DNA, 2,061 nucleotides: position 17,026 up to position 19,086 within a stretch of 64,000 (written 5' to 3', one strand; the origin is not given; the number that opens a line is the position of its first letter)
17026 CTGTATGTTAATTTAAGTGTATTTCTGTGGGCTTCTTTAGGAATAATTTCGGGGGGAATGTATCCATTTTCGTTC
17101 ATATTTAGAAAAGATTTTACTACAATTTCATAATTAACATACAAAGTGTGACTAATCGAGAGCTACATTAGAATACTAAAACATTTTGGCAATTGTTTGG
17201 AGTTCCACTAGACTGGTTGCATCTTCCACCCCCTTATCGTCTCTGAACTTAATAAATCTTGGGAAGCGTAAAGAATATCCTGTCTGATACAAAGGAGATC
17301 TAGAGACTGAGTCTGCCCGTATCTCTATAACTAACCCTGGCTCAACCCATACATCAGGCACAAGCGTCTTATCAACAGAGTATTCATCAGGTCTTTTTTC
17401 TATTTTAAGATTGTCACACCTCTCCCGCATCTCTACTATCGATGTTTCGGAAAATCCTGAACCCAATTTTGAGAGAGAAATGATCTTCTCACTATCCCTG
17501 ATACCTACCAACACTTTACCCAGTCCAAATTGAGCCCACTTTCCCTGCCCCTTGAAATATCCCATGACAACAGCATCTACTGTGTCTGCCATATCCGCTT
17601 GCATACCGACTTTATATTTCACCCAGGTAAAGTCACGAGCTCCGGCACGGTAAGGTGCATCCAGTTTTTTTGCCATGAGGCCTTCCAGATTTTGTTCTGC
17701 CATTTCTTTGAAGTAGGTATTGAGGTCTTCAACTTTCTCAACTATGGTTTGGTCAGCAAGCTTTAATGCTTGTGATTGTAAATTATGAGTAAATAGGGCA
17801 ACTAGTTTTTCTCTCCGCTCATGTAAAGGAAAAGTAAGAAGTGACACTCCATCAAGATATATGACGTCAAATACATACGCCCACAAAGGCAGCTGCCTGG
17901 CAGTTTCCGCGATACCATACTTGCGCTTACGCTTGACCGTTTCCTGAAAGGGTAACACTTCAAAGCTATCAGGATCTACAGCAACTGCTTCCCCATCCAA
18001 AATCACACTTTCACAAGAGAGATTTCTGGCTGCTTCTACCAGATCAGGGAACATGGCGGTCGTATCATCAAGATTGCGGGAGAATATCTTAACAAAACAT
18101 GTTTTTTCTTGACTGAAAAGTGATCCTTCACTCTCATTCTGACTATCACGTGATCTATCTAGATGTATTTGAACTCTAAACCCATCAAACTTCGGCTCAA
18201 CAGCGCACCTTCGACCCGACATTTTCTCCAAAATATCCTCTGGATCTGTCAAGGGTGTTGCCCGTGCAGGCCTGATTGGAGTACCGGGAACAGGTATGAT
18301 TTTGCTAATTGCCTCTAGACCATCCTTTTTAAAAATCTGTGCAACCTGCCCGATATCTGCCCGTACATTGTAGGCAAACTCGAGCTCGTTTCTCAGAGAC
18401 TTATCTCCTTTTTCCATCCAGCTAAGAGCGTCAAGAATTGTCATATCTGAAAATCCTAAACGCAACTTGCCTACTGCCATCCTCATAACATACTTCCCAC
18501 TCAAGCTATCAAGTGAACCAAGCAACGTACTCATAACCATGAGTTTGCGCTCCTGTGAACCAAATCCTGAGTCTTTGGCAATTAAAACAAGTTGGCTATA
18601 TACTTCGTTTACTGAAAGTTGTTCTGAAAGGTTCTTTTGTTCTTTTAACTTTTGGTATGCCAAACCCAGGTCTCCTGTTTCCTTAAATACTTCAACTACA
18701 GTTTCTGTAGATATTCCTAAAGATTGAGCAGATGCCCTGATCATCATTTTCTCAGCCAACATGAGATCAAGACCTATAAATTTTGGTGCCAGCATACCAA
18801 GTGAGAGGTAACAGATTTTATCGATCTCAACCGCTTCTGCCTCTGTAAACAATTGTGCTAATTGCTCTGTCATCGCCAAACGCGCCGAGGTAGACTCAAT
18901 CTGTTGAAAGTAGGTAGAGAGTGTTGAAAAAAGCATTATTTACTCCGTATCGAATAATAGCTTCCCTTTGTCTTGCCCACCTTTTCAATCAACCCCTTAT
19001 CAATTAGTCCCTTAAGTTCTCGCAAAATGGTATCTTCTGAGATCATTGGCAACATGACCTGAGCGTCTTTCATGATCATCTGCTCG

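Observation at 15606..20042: Tightly coupled operon: Fic AMPylator, ATP-dependent DNA ligase, and an orphan 512-aa protein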

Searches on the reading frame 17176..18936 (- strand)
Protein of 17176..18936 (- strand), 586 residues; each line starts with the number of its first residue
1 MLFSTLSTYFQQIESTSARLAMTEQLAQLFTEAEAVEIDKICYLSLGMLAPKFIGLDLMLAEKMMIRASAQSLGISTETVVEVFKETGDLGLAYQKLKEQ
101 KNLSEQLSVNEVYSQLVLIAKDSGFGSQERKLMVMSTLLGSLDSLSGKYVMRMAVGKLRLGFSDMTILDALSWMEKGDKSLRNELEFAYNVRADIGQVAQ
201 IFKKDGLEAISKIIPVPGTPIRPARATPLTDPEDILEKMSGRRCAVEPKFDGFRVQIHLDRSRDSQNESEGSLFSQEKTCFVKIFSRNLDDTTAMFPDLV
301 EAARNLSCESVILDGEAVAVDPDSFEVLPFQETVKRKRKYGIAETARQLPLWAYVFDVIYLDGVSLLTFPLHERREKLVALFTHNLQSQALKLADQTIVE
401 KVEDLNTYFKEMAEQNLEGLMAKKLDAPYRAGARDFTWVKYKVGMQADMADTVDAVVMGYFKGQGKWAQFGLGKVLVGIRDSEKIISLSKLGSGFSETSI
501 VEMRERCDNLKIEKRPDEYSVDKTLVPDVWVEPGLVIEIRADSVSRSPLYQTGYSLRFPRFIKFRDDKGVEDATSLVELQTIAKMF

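Call 3: search_protein_families(library=pfam, proteins=[window:17176-18936:-], max_evalue=0.01)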
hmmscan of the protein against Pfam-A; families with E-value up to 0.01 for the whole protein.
window:17176-18936:- (586 aa): 3 families
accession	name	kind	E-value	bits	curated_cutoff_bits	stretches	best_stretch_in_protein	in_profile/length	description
PF01068.26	DNA_ligase_A_M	-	4.5e-46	157.5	26.2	2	282-442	42-204/204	ATP dependent DNA ligase domain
PF04675.19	DNA_ligase_A_N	-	1.4e-32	113.7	24.6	1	3-172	2-174/174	DNA ligase N terminus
PF04679.21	DNA_ligase_A_C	-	3.4e-18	66.3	27.5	1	471-568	4-94/94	ATP dependent DNA ligase C terminal region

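Call 4: search_protein_families(library=ncbifam, proteins=[window:17176-18936:-], max_evalue=0.01)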
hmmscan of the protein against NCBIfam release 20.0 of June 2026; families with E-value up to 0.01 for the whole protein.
window:17176-18936:- (586 aa): 13 families
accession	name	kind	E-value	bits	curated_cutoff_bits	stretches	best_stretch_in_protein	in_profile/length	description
TIGR00574.1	dnl1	superfamily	1.8e-101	340.4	217.8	1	58-582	2-525/527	ATP-dependent DNA ligase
NF041331.1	LigA_Halo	equivalog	1.1e-77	261.9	830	1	1-582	1-550/552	ATP-dependent DNA ligase LigA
NF002868.0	PRK03180.1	equivalog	9e-71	239.1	641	1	1-582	1-505/509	ATP-dependent DNA ligase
NF006701.0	PRK09247.1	equivalog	9e-48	163.5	543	1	8-583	6-535/540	ATP-dependent DNA ligase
TIGR04120.1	DNA_lig_bact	equivalog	5.9e-45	154.2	400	1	9-582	6-525/526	cisplatin damage response ATP-dependent DNA ligase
NF007210.0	PRK09632.1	equivalog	2.8e-41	141.6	989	1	226-573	478-777/781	ATP-dependent DNA ligase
TIGR02779.1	NHEJ_ligase_lig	equivalog_domain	9.4e-41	140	227.75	1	240-574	12-301/302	non-homologous end-joining DNA ligase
TIGR02776.1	NHEJ_ligase_prk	equivalog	1e-36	127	373.2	1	245-574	8-293/587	DNA ligase D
NF004628.0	PRK05972.1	subfamily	3.8e-34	117.9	895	1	244-571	261-543/870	ATP-dependent DNA ligase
NF006078.0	PRK08224.1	equivalog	5.2e-23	81.5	296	1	243-515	25-262/350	ATP-dependent DNA ligase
NF005796.0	PRK07636.1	subfamily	7.9e-19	67.9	337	1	278-440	36-183/275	ATP-dependent DNA ligase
NF007211.0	PRK09633.1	equivalog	2.6e-16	59.1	774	1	278-462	36-227/610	DNA ligase D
NF006592.0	PRK09125.1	equivalog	1.8e-11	43.6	200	1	370-498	131-246/283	DNA ligase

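Call 9: find_encoding_contigs(protein=window:17176-18936:-, flank=10000, max_places=6)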
Protein window:17176-18936:- (586 aa): 3 contigs read that carry it; 2 places shown.
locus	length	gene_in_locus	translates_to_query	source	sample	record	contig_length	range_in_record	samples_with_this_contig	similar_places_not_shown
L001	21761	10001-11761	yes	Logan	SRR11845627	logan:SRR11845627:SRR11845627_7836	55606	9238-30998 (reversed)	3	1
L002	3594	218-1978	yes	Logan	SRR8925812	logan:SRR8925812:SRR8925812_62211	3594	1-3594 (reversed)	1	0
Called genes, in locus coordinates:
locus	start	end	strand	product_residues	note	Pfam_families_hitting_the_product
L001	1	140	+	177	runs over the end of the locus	PF01458:SUFBD_core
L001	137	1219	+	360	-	PF08014:MATCAP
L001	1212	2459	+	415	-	PF00266:Aminotran_5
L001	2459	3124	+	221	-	PF05875:Ceramidase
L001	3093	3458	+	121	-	PF01592:NifU_N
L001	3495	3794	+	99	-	PF08984:DUF1858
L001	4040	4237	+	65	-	-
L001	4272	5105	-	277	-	-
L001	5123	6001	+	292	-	PF01149:Fapy_DNA_glyco, PF06831:H2TH, PF06827:zf-FPG_IleRS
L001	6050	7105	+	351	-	PF02463:SMC_N, PF13175:AAA_15, PF13476:AAA_23, PF13304:AAA_21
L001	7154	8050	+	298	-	PF01256:Carb_kinase, PF02110:HK (weak)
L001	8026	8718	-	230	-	PF03734:YkuD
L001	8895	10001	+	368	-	PF02661:Fic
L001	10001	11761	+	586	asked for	PF04675:DNA_ligase_A_N, PF01068:DNA_ligase_A_M, PF04679:DNA_ligase_A_C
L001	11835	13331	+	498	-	-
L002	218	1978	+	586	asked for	PF04675:DNA_ligase_A_N, PF01068:DNA_ligase_A_M, PF04679:DNA_ligase_A_C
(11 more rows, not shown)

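Call 12: search_protein_families(library=padloc, proteins=[window:17176-18936:-], max_evalue=1)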
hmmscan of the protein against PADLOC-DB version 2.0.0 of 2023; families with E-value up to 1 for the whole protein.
window:17176-18936:- (586 aa): 0 families

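Call 14: find_related_loci(query=window:17176-18936:-, collection=genome_contigs, flank=6000)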
Query window:17176-18936:- (586 aa) in genome_contigs; peptide patterns used: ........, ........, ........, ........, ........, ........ (x = any residue, [..] = any of these).
42 stretches matched a pattern; 16 encode a relative of the query (tblastn E <= 1e-3); 16 distinct loci.
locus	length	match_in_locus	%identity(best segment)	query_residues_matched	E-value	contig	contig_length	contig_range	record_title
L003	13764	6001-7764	52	1-582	0e+0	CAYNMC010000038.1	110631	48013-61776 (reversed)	MAG TPA_asm: uncultured Pseudomonadales bacterium isolate SRP231805_co4_157 genome assembly, contig: k141_28553, whole g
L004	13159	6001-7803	47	1-585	7e-172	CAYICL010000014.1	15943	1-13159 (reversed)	MAG TPA_asm: uncultured Pseudomonadales bacterium isolate ERP119705_co18_677 genome assembly, contig: NODE_4464_length_1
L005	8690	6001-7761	45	1-585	2e-167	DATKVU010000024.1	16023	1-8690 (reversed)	MAG TPA_asm: Clostridia bacterium isolate SMAG_U14141 k141_2882767, whole genome shotgun sequence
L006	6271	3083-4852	40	1-583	5e-150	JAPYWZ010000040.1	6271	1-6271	MAG: Microgenomates group bacterium isolate RSWP21 scaffold_2470_c1, whole genome shotgun sequence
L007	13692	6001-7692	43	1-582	3e-149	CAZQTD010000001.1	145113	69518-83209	MAG TPA_asm: uncultured Gammaproteobacteria bacterium isolate binchicken_co58_20 genome assembly, contig: NODE_91_length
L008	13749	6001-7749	41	1-586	6e-148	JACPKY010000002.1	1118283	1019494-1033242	MAG: Candidatus Gottesmanbacteria bacterium isolate NC_groundwater_507_Ag_S-0.1um_40_14 S35_SO-1_scaffold_146377, whole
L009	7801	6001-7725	42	1-584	1e-144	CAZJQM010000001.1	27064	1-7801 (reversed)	MAG TPA_asm: uncultured Pseudomonadota bacterium isolate SRP200132_co2_204 genome assembly, contig: NODE_1331_length_270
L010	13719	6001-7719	42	1-582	2e-144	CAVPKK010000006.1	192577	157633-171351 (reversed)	MAG: uncultured bacterium isolate MFD10064.bin.1.39 genome assembly, contig: contig_63398, whole genome shotgun sequence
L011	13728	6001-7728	41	1-582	2e-142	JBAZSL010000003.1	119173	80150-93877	MAG: Candidatus Babeliales bacterium isolate SO_2017_GW1_172 NODE_1092_length_119173_cov_1.453085_OW334_2017, whole geno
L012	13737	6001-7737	41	1-585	4e-142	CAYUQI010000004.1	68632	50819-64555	MAG TPA_asm: uncultured Pseudomonadota bacterium isolate SRP278314_co1_354 genome assembly, contig: NODE_523_length_6863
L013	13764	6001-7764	41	1-586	2e-149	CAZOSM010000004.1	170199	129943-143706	MAG TPA_asm: uncultured Gammaproteobacteria bacterium isolate SRP144015_co1_109 genome assembly, contig: NODE_40_length_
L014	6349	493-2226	39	1-585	7e-137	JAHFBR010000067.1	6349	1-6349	MAG: bacterium isolate nzgw202 NODE_15792_length_6350_cov_2.963397, whole genome shotgun sequence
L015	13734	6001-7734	42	1-585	7e-143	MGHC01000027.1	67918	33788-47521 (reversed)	MAG: Candidatus Woesebacteria bacterium RIFCSPLOWO2_01_FULL_39_10 rifcsplowo2_01_scaffold_5458, whole genome shotgun seq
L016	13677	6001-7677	40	1-582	9e-133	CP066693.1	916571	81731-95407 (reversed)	MAG: Candidatus Woesebacteria bacterium isolate NC_groundwater_896_Pr1_S2p5_35_35 chromosome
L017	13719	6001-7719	42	1-580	3e-144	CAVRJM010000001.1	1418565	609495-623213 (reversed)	MAG: Candidatus Babeliales bacterium isolate MFD05580.bin.1.128 genome assembly, contig: contig_10304, whole genome shot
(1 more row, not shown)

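Call 57: search_solved_structures(query=window:17176-18936:-, max_evalue=1e-30)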
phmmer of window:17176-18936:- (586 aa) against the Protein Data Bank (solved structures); distinct sequences matched with E-value up to 1e-30: 25.
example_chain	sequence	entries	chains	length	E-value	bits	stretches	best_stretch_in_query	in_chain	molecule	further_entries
2hiv_A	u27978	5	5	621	1.5e-101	344.2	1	2-579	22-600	Thermostable DNA ligase | DNA ligase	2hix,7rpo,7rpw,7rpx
2cfm_A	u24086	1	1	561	5.2e-82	279.7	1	3-579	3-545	THERMOSTABLE DNA LIGASE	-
9df9_A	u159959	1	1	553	2.4e-79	270.9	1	1-577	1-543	DNA ligase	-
9dfa_A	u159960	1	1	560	6.6e-79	269.4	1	1-577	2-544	DNA ligase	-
3rr5_A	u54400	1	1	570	1.3e-78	268.4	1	3-578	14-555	DNA ligase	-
4eq5_A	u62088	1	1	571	4.5e-75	256.8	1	2-579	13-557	DNA ligase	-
7l35_A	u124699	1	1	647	3.1e-68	234.2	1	193-579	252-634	DNA ligase 1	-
9bs3_A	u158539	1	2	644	2.4e-66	228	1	193-579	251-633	DNA ligase 1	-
6p09_A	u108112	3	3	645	2.4e-66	228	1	193-579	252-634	DNA ligase 1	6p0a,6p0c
9yhy_A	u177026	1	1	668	2.8e-66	227.8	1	193-579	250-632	DNA ligase 1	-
1x9n_A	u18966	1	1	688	3.3e-66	227.5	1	193-579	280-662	DNA ligase I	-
7qo1_A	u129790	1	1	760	5.3e-66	226.8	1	193-579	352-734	DNA ligase 1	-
6q1v_A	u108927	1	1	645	7.9e-66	226.3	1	193-579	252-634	DNA ligase 1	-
7qnz_A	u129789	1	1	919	1.3e-65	225.6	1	193-579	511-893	DNA ligase 1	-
8v1v_A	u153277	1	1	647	1.7e-65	225.2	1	193-579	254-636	DNA ligase 1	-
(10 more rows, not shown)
